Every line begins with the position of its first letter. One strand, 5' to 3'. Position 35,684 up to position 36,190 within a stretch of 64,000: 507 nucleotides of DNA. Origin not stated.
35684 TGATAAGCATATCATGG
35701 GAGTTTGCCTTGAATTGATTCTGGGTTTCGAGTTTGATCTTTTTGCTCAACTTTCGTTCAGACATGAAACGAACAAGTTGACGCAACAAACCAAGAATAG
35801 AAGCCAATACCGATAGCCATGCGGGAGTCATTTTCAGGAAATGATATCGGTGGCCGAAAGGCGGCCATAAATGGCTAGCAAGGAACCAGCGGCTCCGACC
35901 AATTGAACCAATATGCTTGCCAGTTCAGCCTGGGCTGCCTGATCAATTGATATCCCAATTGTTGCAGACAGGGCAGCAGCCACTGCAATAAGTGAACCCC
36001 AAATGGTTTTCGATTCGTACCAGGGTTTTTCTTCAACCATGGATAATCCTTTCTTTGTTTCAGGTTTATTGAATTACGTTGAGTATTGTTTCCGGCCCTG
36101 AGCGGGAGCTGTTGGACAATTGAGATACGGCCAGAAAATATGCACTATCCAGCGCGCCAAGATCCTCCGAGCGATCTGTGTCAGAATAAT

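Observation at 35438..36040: Holin-like plus overlapped i/o-spanin-like mini-cassette fused to the 3' end of the GTA cluster, with no endolysin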

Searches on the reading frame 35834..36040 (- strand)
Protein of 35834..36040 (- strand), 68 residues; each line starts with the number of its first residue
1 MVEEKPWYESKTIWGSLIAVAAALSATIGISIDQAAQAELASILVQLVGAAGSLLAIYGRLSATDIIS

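Call 3: search_protein_families(library=pfam, proteins=[window:35834-36040:-], max_evalue=1)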
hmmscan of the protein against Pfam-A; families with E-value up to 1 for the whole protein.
window:35834-36040:- (68 aa): 2 families
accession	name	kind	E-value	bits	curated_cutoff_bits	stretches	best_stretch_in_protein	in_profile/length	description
PF01730.21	UreF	-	0.028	15.2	23.3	1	8-51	89-132/151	UreF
PF25612.1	DUF7940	-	0.033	15.2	27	1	7-61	6-60/63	Family of unknown function (DUF7940)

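Call 4: search_protein_families(library=phrogs, proteins=[window:35834-36040:-], max_evalue=1)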
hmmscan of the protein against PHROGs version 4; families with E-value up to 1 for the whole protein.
window:35834-36040:- (68 aa): 6 families
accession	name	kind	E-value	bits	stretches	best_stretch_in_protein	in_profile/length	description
phrog_34682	-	lysis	1.1e-10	43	1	5-58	4-54/65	holin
phrog_29088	-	unknown function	1.1e-06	30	1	4-64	60-126/143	-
phrog_22774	-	unknown function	0.012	16.8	1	11-62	28-79/90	-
phrog_4712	-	lysis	0.017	16.4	1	6-43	3-41/50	holin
phrog_4316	-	unknown function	0.018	16.2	1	11-59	16-58/89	-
phrog_28582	-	unknown function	0.074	14.3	1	24-63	40-79/91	-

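Call 7: find_homologous_proteins(query=window:35834-36040:-, max_evalue=0.001)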
Query window:35834-36040:- (68 aa): 106 proteins with E <= 0.001 among 115 candidates.
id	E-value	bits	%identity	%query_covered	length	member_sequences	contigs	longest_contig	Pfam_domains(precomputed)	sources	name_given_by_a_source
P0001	2.2e-32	127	100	100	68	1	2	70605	-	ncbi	ncbi:MAG: hypothetical protein WBC71_04645 [Salaquimonas sp.]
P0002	2.2e-28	114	84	100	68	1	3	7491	-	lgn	-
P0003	4.5e-28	113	79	100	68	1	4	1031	-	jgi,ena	-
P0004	6.4e-28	113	87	100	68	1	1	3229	-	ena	-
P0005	3.8e-27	110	82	100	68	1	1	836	-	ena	-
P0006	5.7e-26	107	79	100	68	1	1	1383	-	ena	-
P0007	6.9e-26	107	81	100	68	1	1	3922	-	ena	-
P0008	1.6e-25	105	78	100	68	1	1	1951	-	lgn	-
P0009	1.9e-25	105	75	100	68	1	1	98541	-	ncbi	-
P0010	1.7e-24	102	75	100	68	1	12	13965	-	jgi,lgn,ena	jgi:hypothetical protein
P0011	2.5e-24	102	75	100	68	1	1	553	-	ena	-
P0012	3.7e-24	101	75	100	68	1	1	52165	-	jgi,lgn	jgi:hypothetical protein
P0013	5.0e-24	101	75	100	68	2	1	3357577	-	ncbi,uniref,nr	ncbi:hypothetical protein [Salaquimonas pukyongi]|uniref:hypothetical protein n=1 Tax=Salaquimonas p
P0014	5.3e-24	101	74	100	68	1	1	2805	-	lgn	-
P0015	5.6e-24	101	75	100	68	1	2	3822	-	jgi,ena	-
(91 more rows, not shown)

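Call 10: find_encoding_contigs(protein=P0013, flank=6000, max_places=3)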
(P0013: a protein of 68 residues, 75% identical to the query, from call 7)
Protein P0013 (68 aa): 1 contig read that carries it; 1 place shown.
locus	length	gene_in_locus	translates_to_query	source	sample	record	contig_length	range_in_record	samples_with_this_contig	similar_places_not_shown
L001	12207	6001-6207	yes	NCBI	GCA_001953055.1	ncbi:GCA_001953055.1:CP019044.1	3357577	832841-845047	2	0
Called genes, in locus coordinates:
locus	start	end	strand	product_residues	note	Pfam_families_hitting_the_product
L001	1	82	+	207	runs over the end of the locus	-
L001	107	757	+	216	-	PF09343:DUF2460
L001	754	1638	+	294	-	PF09931:Phage_phiJL001_Gp84_N, PF09356:Phage_BR0599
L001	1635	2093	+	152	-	-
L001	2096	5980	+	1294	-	PF13547:GTA_TIM, PF13550:Phage-tail_3, PF23666:Rcc01698_C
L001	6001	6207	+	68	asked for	-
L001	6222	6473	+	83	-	-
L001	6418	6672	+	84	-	-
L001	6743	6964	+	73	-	-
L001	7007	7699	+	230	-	PF00072:Response_reg, PF00486:Trans_reg_C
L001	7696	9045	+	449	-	PF26769:HAMP_PhoQ, PF02518:HATPase_c, PF13581:HATPase_c_2 (faint)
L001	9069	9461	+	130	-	-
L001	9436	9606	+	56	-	-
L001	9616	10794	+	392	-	PF23914:TPR_CcmH_CycH, PF13428:TPR_14 (faint), PF14559:TPR_19 (faint)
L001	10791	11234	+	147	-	PF03100:CcmE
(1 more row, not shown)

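Call 16: find_related_loci(query=A1, collection=genome_contigs, flank=8000)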
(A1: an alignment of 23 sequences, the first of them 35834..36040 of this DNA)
Query A1 (68 aa) in genome_contigs; peptide patterns used: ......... (x = any residue, [..] = any of these).
108 stretches matched a pattern; 106 encode a relative of the query (tblastn E <= 1e-3); the best 80 are kept; 80 distinct loci.
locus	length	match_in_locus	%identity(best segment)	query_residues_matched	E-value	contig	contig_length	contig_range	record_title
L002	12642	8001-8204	72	1-68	5e-28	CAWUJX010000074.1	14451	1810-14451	MAG: uncultured Hyphomicrobiales bacterium isolate SRR17458623_binner13_1_1705322960 genome assembly, contig: ERZ2185401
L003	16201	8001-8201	70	1-67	9e-28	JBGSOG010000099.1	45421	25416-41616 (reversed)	MAG: Rhizobiaceae bacterium isolate JTS-AC274 k141_910785, whole genome shotgun sequence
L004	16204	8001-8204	68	1-68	3e-27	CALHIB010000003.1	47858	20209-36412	MAG: uncultured Rhizobiaceae group bacterium isolate R3_Bin_Bin_49_1 genome assembly, contig: c_000000326049, whole geno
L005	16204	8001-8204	65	1-68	4e-26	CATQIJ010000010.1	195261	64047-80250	MAG: uncultured Rhizobiaceae bacterium isolate c4237395-2727-4e7e-8078-0816f8c4fa21 genome assembly, contig: contig_10,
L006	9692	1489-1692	62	1-68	1e-25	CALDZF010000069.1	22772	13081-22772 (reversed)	MAG: uncultured Rhizobiaceae group bacterium isolate H1_Bin_Bin_86_sub_1 genome assembly, contig: c_000000026600, whole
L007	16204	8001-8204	63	1-68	2e-25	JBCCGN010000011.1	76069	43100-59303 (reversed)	MAG: Pseudomonadota bacterium isolate P01_B01_bin.44 k141_1100613_length_76069_cov_53.3526, whole genome shotgun sequenc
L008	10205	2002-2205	63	1-68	2e-25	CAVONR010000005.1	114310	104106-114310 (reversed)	MAG: uncultured Alphaproteobacteria bacterium isolate MFD09848.bin.3.263 genome assembly, contig: contig_24839, whole ge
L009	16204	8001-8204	71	1-68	4e-25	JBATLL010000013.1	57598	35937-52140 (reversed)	MAG: Rhizobiaceae bacterium isolate MFD10474_ilm_asm_bin6 k127_65497, whole genome shotgun sequence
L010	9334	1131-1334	65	1-68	6e-25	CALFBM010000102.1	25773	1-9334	MAG: uncultured Rhizobiaceae group bacterium isolate H4_Bin_Bin_19_sub_1_1 genome assembly, contig: c_000000425984, whol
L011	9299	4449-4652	62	1-68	5e-25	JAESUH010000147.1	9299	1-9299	MAG: Rhizobiaceae bacterium isolate NORP335 CoAssembly_1423060, whole genome shotgun sequence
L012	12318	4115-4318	72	1-68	2e-24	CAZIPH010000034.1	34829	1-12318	MAG TPA_asm: uncultured Salaquimonas sp. isolate SRP072547_co1_308 genome assembly, contig: NODE_1433_length_34829_cov_1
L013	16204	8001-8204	63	1-68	3e-24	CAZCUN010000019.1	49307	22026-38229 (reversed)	MAG TPA_asm: uncultured Rhizobiaceae bacterium isolate SRP065251_co1_81 genome assembly, contig: NODE_348_length_49307_c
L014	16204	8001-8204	62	1-68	3e-24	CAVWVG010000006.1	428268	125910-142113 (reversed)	MAG: uncultured Alphaproteobacteria bacterium isolate MFD04944.bin.2.136 genome assembly, contig: contig_42140, whole ge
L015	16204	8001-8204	75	1-68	7e-24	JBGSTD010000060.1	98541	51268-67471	MAG: Salaquimonas sp. isolate JTS-AC398 k141_3412161, whole genome shotgun sequence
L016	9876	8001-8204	62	1-68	1e-23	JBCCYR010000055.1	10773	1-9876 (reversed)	MAG: Pseudomonadota bacterium isolate P01_F01_bin.16 k141_1623560_length_10773_cov_8.0000, whole genome shotgun sequence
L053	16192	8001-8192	58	5-68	3e-15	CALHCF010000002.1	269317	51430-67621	MAG: uncultured Rhizobiaceae group bacterium isolate H4_Bin_METABAT__221_sub_1 genome assembly, contig: c_000000559636,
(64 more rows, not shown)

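Call 20: search_dna_similar(query=window:35834-36040:-, collection=phages, mode=protein, max_evalue=0.01, max_rows=30)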
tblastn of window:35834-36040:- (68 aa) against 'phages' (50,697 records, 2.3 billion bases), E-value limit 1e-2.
Records with a match: 4; places in all: 4; records where one place covers at least 80% of the query: 4.
Best place of each record, by identity: <60% 4.
By first word of the organism name: Bacteriophage 2; Idiomarinaceae 2.
By host as written in the record: - 2; Idiomarinaceae bacterium N2-2 2.
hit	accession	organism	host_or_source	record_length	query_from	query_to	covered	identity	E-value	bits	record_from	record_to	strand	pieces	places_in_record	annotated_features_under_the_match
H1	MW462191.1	Bacteriophage sp.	freshwater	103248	1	68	100%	39.7%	2e-10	60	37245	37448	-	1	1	hypothetical protein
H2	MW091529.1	Bacteriophage sp. 103231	sewage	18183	1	68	100%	36.8%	5e-7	50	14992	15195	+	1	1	hypothetical protein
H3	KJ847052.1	Idiomarinaceae phage 1N2-2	Idiomarinaceae bacterium N2-2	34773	5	66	91%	38.7%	2e-5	45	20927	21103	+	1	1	putative holin protein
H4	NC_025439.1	Idiomarinaceae phage 1N2-2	Idiomarinaceae bacterium N2-2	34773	5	66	91%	38.7%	2e-5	45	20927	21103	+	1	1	holin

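Call 22: get_annotated_region(hit=H4, flank=3000)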
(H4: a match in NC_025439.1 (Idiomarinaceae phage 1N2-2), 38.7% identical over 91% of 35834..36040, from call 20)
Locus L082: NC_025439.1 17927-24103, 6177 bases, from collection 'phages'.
description: Idiomarinaceae phage 1N2-2, complete genome.
organism: Idiomarinaceae phage 1N2-2 (NCBI taxid 1536592)
taxonomy: Viruses; Duplodnaviria; Heunggongvirae; Uroviricota; Caudoviricetes
host: Idiomarinaceae bacterium N2-2; source: alkaline hypersaline lake water; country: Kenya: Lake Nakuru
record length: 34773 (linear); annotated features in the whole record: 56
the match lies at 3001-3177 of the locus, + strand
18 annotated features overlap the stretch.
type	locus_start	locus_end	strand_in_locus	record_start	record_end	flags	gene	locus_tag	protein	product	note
CDS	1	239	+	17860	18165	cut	-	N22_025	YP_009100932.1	hypothetical protein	ORF 25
CDS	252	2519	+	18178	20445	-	-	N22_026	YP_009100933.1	putative tail spike protein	ORF 26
CDS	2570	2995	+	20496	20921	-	-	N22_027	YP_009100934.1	amidase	ORF 27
CDS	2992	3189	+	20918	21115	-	-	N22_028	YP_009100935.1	holin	ORF 28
CDS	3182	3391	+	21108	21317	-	-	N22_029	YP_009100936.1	hypothetical protein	ORF 29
CDS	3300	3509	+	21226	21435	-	-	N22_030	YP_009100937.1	Rz-like spanin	ORF 30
CDS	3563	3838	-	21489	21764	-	-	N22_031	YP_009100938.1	hypothetical protein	ORF 31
CDS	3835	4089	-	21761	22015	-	-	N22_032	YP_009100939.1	hypothetical protein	ORF 32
CDS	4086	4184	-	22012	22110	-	-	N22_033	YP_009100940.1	hypothetical protein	ORF 33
CDS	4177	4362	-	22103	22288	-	-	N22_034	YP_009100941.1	hypothetical protein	ORF 34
CDS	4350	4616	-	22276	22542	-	-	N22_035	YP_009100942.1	hypothetical protein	ORF 35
CDS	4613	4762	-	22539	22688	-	-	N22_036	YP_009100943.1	hypothetical protein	ORF 36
CDS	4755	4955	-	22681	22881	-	-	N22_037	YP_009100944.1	hypothetical protein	ORF 37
CDS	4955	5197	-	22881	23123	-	-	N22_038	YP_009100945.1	hypothetical protein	ORF 38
CDS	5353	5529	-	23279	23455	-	-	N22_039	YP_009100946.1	hypothetical protein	ORF 39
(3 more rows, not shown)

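Call 23: get_annotated_region(hit=H1, flank=3000)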
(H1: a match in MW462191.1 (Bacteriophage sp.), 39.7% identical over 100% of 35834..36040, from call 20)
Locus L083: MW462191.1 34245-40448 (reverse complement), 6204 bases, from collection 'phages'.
description: Bacteriophage sp. isolate contig405706 genomic sequence.
organism: Bacteriophage sp. (NCBI taxid 38018)
taxonomy: Viruses
host: -; source: freshwater; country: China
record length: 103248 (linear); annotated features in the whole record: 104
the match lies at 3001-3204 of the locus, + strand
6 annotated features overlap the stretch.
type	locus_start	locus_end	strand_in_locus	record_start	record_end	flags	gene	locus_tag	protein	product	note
CDS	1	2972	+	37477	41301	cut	-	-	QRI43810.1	tail fiber protein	-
CDS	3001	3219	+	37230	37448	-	-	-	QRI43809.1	hypothetical protein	-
CDS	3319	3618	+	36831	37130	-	-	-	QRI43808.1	hypothetical protein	-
CDS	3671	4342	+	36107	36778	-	-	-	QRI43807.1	transcriptional regulatory protein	transcriptional regulatory protein PhoP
CDS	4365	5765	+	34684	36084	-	-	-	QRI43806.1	ATP-binding cassette (ABC) antibiotic efflux pump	-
CDS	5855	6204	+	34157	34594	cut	-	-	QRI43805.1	putative CprR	-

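Call 35: find_related_loci(query=A1, collection=viral_contigs, flank=5000)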
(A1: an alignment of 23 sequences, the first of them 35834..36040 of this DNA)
Query A1 (68 aa) in viral_contigs; peptide patterns used: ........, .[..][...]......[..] (x = any residue, [..] = any of these).
351 stretches matched a pattern; 182 encode a relative of the query (tblastn E <= 1e-3); the best 80 are kept; 80 distinct loci.
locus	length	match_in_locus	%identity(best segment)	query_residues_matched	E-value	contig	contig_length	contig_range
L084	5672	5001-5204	75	1-68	1e-24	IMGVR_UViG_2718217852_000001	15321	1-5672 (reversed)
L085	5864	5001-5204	63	1-68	1e-24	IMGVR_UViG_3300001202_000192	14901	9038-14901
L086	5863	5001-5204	62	1-68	4e-24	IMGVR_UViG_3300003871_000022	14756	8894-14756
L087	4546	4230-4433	56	1-68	2e-19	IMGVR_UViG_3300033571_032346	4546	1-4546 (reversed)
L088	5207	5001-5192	53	1-64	6e-19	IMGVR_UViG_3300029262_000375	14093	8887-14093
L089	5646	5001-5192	58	1-64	2e-18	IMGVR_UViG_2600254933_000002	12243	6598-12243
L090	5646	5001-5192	58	1-64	2e-18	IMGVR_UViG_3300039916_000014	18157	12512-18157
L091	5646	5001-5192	58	1-64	2e-18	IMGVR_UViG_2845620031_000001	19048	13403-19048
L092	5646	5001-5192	58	1-64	2e-18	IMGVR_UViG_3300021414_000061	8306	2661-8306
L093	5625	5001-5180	62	5-64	3e-18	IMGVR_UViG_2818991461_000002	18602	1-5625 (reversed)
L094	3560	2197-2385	63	5-67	5e-18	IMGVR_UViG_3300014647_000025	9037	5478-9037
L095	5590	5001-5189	63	5-67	5e-18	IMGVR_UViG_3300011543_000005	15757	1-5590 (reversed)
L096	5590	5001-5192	63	5-68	5e-18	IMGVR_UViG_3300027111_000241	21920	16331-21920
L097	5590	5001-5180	63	5-64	2e-17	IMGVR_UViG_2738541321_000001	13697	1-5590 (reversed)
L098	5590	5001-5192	61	5-68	3e-17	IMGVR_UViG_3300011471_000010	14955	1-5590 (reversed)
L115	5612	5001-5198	45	3-68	9e-16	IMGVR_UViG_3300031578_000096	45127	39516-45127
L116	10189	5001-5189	49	1-63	1e-15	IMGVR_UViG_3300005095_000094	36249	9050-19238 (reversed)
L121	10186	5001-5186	46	1-65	5e-15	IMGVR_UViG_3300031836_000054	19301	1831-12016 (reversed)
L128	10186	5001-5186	46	1-65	1e-14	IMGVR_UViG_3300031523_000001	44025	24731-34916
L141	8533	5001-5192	42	1-64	4e-13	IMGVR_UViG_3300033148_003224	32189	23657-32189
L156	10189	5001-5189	51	1-63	9e-12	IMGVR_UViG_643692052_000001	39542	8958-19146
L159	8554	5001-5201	46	5-67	2e-11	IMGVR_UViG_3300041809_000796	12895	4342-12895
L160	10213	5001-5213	39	1-67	2e-11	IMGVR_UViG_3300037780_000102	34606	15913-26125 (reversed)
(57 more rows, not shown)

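Call 58: find_encoding_contigs(protein=P0002, flank=3000, max_places=2)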
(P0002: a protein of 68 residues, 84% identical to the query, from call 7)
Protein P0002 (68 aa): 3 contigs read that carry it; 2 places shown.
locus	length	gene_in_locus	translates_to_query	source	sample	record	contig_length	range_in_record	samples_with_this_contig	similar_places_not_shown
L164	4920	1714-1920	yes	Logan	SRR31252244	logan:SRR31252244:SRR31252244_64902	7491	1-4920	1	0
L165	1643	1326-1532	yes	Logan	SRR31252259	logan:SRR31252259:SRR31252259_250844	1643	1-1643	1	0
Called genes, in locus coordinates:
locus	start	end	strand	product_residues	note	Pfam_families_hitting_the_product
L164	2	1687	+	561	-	?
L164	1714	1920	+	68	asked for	-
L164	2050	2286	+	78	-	-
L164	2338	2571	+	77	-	-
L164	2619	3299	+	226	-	PF00072:Response_reg, PF00486:Trans_reg_C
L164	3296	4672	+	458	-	PF26769:HAMP_PhoQ, PF00512:HisKA (faint), PF02518:HATPase_c, PF13589:HATPase_c_3 (weak)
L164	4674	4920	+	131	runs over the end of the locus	-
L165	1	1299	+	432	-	?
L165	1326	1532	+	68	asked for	-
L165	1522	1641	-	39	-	?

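Call 59: find_encoding_contigs(protein=P0004, flank=3000, max_places=2)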
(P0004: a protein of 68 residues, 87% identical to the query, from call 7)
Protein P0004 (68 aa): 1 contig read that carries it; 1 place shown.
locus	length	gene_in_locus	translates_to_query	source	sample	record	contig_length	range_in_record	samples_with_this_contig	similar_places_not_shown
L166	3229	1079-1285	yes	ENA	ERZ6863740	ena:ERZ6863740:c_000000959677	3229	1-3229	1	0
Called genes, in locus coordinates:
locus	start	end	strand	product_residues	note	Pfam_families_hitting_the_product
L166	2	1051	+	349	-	?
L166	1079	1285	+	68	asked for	-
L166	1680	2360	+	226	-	PF00072:Response_reg, PF00486:Trans_reg_C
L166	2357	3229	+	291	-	?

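Call 60: find_encoding_contigs(protein=P0007, flank=3000, max_places=2)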
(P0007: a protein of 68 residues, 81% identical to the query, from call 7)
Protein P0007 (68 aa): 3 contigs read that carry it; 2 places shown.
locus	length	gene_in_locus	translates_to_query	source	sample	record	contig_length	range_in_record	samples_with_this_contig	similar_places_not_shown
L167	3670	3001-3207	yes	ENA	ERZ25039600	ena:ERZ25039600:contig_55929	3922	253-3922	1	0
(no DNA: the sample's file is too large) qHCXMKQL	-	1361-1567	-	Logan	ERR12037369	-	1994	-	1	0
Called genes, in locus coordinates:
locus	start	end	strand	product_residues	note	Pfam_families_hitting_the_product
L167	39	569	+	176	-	-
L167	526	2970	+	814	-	PF03237:Terminase_6N, PF13547:GTA_TIM, PF13550:Phage-tail_3, PF23666:Rcc01698_C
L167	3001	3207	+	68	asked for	-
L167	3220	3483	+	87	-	-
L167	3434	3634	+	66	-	-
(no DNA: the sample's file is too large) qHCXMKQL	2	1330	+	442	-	?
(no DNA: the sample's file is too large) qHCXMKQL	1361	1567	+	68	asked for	-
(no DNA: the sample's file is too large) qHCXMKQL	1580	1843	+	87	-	-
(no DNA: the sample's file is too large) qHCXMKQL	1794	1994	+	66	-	?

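Call 68: search_protein_families(library=ncbifam, proteins=[window:35834-36040:-], max_evalue=0.01)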
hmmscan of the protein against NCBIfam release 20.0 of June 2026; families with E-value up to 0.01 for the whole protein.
window:35834-36040:- (68 aa): 0 families

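Call 71: predict_structure(alignment_id=A1)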
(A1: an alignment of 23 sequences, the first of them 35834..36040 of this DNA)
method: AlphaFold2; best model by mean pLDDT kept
length: 68 residues; sequences in the alignment: 23
mean_pLDDT: 77.6   pTM: 0.42
mean pLDDT of the five models: 77.6, 77.4, 75.5, 75.0, 71.5
residues with pLDDT >= 90: 0; 70-90: 52; 50-70: 15; < 50: 1
segments of 3 or more residues with pLDDT < 50: none
pLDDT, mean of each block of 10 residues (from residue 1): 68 84 76 80 88 83 61
secondary structure, 60 per line:
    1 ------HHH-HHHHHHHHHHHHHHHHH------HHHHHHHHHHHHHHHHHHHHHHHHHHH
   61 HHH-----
elements in order: H11-27 H34-63

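Call 76: fold_search(model_id=the predicted structure, library=viral)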
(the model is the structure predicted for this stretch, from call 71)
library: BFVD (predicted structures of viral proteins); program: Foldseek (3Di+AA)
matches with E <= 10: 3; with E <= 0.001: 0
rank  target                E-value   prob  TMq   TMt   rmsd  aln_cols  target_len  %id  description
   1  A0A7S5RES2            8.0e+00  0.07  0.46  0.52   9.2        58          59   12  (no name in the UniProt tables at hand)
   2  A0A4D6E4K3            8.0e+00  0.04  0.36  0.30   8.4        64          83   17  (no name in the UniProt tables at hand)
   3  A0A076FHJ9            8.7e+00  0.03  0.29  0.12  10.2        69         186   13  Uncharacterized protein [Aureococcus anophagefferens virus]

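Call 83: search_protein_families(library=pfam, proteins=[L082:2570-2995:+, L115:4219-4932:+, L128:4547-5014:+, L156:4153-4698:+, L160:5371-5991:+, L116:5366-5698:+, L141:2188-4527:+, L159:5552-7597:+, L116:3944-4903:+, L160:2444-4999:+], max_evalue=0.001)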
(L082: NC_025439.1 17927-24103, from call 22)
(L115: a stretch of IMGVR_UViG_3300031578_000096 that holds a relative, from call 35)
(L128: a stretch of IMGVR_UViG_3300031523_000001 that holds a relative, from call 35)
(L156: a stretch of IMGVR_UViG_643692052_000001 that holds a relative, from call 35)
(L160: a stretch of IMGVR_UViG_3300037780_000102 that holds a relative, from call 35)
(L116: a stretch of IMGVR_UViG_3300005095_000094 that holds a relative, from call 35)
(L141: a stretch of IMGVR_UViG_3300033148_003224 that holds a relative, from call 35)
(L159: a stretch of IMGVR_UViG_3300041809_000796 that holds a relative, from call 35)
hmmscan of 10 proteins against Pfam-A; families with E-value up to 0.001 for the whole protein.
L082:2570-2995:+ (141 aa): 1 family
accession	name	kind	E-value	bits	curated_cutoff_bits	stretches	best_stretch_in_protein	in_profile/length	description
PF01510.30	Amidase_2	-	7.4e-19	68.8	26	1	2-131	3-130/131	N-acetylmuramoyl-L-alanine amidase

L115:4219-4932:+ (237 aa): 1 family
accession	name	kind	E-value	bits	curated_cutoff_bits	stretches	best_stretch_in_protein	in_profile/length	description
PF01510.30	Amidase_2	-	4.8e-30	105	26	1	17-149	2-131/131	N-acetylmuramoyl-L-alanine amidase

L128:4547-5014:+ (155 aa): 0 families

L156:4153-4698:+ (181 aa): 2 families
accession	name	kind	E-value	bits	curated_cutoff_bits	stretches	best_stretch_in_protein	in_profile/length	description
PF05838.17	Glyco_hydro_108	-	1.4e-22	80.4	21.2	1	7-99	2-85/85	Glycosyl hydrolase 108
PF09374.15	PG_binding_3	-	1.3e-10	41.7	24.6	1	103-167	2-75/76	Predicted Peptidoglycan domain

L160:5371-5991:+ (206 aa): 0 families

L116:5366-5698:+ (110 aa): 0 families

L141:2188-4527:+ (779 aa): 1 family
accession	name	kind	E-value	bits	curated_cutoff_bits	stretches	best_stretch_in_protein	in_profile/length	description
PF01095.25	Pectinesterase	-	0.00036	19.8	27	1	93-157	3-67/298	Pectinesterase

L159:5552-7597:+ (681 aa): 0 families

L116:3944-4903:+ (319 aa): 1 family
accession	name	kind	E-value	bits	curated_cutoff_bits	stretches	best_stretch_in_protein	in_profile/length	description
PF20036.5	Gp13-like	-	2.1e-14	54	26.4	1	49-305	41-304/313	Major capsid protein 13-like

L160:2444-4999:+ (851 aa): 2 families
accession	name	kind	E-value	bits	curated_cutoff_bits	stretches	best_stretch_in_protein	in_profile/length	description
PF19263.5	DUF5906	-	2.9e-12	47.7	27.6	1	549-661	2-114/114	Family of unknown function (DUF5906)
PF16793.10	RepB_primase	-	1.3e-05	25.5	24.3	1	71-199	49-178/186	RepB DNA-primase N-terminal domain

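Call 84: search_protein_families(library=pfam, alignment_id=A1, max_evalue=0.05)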
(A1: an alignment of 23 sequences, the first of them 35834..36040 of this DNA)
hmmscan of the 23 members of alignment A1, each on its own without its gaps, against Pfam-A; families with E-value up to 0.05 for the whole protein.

A. member 1, window:35834-36040:- (68 aa): 2 families
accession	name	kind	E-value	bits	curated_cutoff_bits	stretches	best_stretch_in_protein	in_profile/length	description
PF01730.21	UreF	-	0.028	15.2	23.3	1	8-51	89-132/151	UreF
PF25612.1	DUF7940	-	0.033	15.2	27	1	7-61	6-60/63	Family of unknown function (DUF7940)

B. families by the number of members that match (of 23 scanned): 3 families
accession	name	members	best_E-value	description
PF25612.1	DUF7940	3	0.0028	Family of unknown function (DUF7940)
PF01730.21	UreF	1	0.028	UreF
PF02784.22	Orn_Arg_deC_N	1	0.045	Pyridoxal-dependent decarboxylase, pyridoxal binding domain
